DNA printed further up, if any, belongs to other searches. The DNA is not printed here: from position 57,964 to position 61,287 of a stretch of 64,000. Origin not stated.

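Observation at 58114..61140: Two complete PilB/GspE secretion-ATPase modules are fused in a single 1008-aa polypeptide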

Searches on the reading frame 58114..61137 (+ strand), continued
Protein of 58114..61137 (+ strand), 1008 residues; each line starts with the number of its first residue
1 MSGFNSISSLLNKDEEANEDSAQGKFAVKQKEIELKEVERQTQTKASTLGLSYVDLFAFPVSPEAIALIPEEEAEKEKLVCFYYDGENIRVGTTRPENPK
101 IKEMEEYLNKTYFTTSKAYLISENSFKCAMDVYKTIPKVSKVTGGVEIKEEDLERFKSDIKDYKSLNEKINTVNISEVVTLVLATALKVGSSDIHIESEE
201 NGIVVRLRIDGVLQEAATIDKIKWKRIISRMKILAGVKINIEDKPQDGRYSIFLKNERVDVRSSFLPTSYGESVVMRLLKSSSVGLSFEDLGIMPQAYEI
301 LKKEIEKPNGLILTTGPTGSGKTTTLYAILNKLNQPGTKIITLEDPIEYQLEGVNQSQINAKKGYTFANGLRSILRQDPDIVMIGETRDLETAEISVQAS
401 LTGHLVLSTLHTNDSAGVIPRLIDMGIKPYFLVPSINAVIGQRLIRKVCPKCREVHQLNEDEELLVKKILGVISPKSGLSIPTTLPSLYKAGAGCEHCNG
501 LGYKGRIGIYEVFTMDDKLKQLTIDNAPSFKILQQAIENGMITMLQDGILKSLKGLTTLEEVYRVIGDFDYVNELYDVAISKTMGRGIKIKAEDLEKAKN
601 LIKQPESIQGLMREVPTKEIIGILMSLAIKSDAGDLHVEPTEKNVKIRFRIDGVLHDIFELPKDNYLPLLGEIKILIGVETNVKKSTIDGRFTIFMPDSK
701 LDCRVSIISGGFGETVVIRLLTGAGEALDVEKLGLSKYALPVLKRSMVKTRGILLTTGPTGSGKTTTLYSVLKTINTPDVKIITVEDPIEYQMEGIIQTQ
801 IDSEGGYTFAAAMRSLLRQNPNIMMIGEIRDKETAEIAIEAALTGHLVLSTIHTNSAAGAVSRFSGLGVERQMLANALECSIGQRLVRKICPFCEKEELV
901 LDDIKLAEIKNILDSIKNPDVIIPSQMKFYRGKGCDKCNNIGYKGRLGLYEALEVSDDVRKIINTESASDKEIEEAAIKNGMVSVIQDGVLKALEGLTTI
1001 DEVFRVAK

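Call 48: find_encoding_contigs(protein=P0122, flank=8000, max_places=1)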
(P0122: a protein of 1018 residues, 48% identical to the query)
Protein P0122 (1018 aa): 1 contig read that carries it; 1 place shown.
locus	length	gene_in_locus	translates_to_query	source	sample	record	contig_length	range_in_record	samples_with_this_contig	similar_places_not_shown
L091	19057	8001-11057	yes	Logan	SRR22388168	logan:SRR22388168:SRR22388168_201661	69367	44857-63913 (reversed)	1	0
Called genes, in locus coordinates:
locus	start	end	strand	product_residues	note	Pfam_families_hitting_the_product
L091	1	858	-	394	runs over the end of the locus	PF11258:DUF3048, PF17479:DUF3048_C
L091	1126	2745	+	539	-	-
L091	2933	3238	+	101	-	-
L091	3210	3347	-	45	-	-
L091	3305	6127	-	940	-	PF02739:5_3_exonuc_N, PF01367:5_3_exonuc, PF12826:HHH_2 (weak), PF14520:HHH_5 (weak), PF01612:DNA_pol_A_exo1, PF22619:DNA_polI_exo1, PF00476:DNA_pol_A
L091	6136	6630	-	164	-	PF02367:TsaE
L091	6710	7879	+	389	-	PF01368:DHH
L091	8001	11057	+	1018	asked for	PF13604:AAA_30 (faint), PF05157:MshEN, PF13401:AAA_22 (faint), PF01637:ATPase_2 (faint), PF04851:ResIII (faint), PF14532:Sigma54_activ_2 (faint), PF00437:T2SSE, PF00437:T2SSE, +9 more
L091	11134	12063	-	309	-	-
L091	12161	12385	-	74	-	-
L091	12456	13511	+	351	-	PF05496:RuvB_N, PF00004:AAA, PF07728:AAA_5, PF17864:AAA_lid_4, PF05491:WHD_RuvB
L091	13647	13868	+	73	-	-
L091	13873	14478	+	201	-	-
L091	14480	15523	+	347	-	PF02547:Queuosine_synth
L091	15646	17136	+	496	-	PF00932:LTD, PF18942:DUF5689 (faint), PF04076:BOF (weak), PF01336:tRNA_anti-codon (faint)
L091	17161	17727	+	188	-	-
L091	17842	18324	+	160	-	PF13470:PIN_3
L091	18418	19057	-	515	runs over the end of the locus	PF04055:Radical_SAM, PF16199:Radical_SAM_C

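Call 54: predict_structure(alignment_id=A1)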
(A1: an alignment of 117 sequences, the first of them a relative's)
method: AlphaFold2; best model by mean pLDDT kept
length: 1008 residues; sequences in the alignment: 117
mean_pLDDT: 82.4   pTM: 0.47
mean pLDDT of the five models: 82.4, 81.3, 79.0, 76.2, 75.8
residues with pLDDT >= 90: 267; 70-90: 616; 50-70: 99; < 50: 26
segments of 3 or more residues with pLDDT < 50: 14-16, 139-145, 579-585, 724-726
pLDDT, mean of each block of 10 residues (from residue 1): 53 51 69 83 87 85 84 89 88 88 88 88 90 66 49 76 85 83 87 89 89 88 86 81 82 77 87 86 63 86 91 89 86 84 63 65 73 86 86 91 92 89 91 93 93 91 82 75 82 87 90 90 87 87 93 94 85 61 53 84 75 71 87 87 88 80 81 74 72 78 84 88 61 84 88 90 84 82 65 63 64 76 85 89 91 89 88 91 91 87 88 90 85 81 87 90 85 91 93 91 87
secondary structure, 60 per line:
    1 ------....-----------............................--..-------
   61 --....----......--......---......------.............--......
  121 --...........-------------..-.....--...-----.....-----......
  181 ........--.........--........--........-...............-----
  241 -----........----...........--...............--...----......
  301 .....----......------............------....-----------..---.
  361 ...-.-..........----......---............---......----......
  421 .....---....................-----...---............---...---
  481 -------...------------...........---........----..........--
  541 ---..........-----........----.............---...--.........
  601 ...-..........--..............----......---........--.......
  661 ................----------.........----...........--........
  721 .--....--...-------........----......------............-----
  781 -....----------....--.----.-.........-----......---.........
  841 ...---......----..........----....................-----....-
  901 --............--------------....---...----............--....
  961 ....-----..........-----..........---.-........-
elements in order (helices of 4 or more, strands of 3 or more residues): H7-10 H22-49 H63-66 H71-76 E79-84 E88-93 H100-112 E115-120 H123-133 H150-154 H165-169 H175-188 E191-199 E202-209 E212-219 H221-235 E246-253 E258-268 E271-280 H281-285 H295-305 E310-315 H322-333 E340-343 H367-376 E381-386 H390-401 E405-410 H415-425 H429-435 E436-448 E454-456 H460-471 E488-490 E503-513 H517-524 H529-538 H544-553 H559-566 H571-583 E587-589 H592-603 H605-614 H617-630 E635-640 E644-651 E654-662 H663-676 E687-695 E700-710 E713-721 H724-727 H740-747 E752-757 H764-775 E782-785 E796-799 H809-817 E823-828 H832-843 E847-852 H857-866 H871-877 E878-890 E896-899 H903-914 E929-932 E943-954 H957-964 H970-979 H985-994 H1000-1007

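Call 57: fold_search(model_id=the predicted structure, library=pdb)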
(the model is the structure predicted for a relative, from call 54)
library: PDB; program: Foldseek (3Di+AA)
matches with E <= 10: 1809; with E <= 0.001: 315
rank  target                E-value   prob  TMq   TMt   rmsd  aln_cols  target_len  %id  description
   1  5tsh_E                1.9e-43  1.00  0.35  0.87   3.5       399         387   43  PilB from Geobacter metallireducens bound to AMP-PNP (released 2017-05-17)
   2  5zfr_B                1.6e-42  1.00  0.34  0.82   4.0       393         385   43  Crystal structure of PilB, an extension ATPase motor of Type IV pilus, from Geobacter sulfurreducens (released 2018-09-19)
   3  5oiu_B                1.9e-42  1.00  0.36  0.92   2.3       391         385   43  Crystal structure of PilF type IV pilus assembly ATPase from Thermus thermophilus (released 2018-08-08)
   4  5zfr_C                5.8e-42  1.00  0.32  0.77   5.4       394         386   43  Crystal structure of PilB, an extension ATPase motor of Type IV pilus, from Geobacter sulfurreducens (released 2018-09-19)
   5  4pht_C                6.8e-42  1.00  0.26  0.58  23.0       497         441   38  ATPase GspE in complex with the cytoplasmic domain of GspL from the Vibrio vulnificus type II Secretion system (released 2014-11-26)
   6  5tsh_C                7.2e-42  1.00  0.36  0.93   2.7       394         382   43  PilB from Geobacter metallireducens bound to AMP-PNP (released 2017-05-17)
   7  4pht_B                7.2e-42  1.00  0.26  0.57  23.1       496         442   38  ATPase GspE in complex with the cytoplasmic domain of GspL from the Vibrio vulnificus type II Secretion system (released 2014-11-26)
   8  5tsh_F                9.4e-42  1.00  0.35  0.87   3.5       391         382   44  PilB from Geobacter metallireducens bound to AMP-PNP (released 2017-05-17)
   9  4pht_A                1.1e-41  1.00  0.26  0.57  23.1       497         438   38  ATPase GspE in complex with the cytoplasmic domain of GspL from the Vibrio vulnificus type II Secretion system (released 2014-11-26)
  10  5it5_A                2.2e-41  1.00  0.36  0.93   2.8       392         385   44  Thermus thermophilus PilB core ATPase region (released 2016-10-19)
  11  5zfr_A                3.6e-41  1.00  0.36  0.92   2.6       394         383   43  Crystal structure of PilB, an extension ATPase motor of Type IV pilus, from Geobacter sulfurreducens (released 2018-09-19)
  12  5tsh_D                4.7e-41  1.00  0.32  0.77   5.6       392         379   43  PilB from Geobacter metallireducens bound to AMP-PNP (released 2017-05-17)
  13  5tsg_B                1.4e-40  1.00  0.36  0.91   2.9       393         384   44  PilB from Geobacter metallireducens bound to ADP (released 2017-05-17)
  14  5tsh_A                1.8e-40  1.00  0.35  0.93   2.6       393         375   43  PilB from Geobacter metallireducens bound to AMP-PNP (released 2017-05-17)
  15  5oiu_C                1.8e-40  1.00  0.32  0.77   5.4       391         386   43  Crystal structure of PilF type IV pilus assembly ATPase from Thermus thermophilus (released 2018-08-08)
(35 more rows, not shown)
